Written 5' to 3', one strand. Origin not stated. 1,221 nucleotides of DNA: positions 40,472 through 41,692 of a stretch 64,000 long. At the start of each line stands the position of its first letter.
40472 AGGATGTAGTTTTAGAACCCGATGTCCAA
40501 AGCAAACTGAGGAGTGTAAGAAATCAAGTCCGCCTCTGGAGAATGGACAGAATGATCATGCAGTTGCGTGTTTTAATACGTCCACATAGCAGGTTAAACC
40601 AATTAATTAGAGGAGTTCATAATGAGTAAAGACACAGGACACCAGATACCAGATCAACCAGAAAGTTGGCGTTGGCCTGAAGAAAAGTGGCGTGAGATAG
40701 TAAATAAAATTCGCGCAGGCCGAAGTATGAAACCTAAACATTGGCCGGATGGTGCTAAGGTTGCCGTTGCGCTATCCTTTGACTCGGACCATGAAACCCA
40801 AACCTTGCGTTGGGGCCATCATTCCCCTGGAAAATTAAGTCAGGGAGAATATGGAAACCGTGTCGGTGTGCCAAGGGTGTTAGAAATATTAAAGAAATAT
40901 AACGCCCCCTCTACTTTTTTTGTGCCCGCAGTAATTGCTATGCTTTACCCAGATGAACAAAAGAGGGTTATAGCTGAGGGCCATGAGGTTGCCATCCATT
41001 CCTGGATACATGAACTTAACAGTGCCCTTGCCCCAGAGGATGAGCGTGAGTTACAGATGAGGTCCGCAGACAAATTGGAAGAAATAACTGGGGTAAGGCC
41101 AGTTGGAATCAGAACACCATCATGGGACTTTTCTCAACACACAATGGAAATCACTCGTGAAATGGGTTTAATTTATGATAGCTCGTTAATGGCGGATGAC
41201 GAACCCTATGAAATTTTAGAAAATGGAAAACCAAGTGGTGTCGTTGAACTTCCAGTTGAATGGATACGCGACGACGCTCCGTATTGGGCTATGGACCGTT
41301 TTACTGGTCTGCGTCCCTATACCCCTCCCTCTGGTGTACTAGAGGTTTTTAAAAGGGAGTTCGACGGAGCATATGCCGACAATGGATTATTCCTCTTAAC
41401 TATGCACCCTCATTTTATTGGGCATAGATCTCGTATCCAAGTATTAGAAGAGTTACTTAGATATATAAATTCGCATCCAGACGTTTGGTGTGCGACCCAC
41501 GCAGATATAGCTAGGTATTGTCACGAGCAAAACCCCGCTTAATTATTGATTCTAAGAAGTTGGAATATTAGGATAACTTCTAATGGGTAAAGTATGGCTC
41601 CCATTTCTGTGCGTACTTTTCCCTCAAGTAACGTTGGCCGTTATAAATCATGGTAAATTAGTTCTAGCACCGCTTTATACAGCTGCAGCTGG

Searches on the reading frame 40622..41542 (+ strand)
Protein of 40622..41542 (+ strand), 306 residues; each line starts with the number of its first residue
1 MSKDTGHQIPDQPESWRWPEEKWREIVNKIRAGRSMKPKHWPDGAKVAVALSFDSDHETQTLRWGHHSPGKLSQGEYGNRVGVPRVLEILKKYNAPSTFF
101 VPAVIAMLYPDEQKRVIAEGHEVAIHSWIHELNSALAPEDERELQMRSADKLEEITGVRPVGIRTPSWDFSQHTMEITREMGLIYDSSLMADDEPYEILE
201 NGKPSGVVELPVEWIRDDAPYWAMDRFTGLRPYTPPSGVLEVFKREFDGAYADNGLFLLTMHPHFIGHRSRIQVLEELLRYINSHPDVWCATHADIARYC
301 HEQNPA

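Call 58: search_protein_families(library=pfam, proteins=[window:40622-41542:+], max_evalue=0.00001)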
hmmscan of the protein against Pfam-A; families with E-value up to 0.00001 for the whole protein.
window:40622-41542:+ (306 aa): 1 family
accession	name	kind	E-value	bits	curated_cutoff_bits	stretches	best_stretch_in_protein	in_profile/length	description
PF01522.26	Polysacc_deac_1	-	1.9e-18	67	23.1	1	80-183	18-121/124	Polysaccharide deacetylase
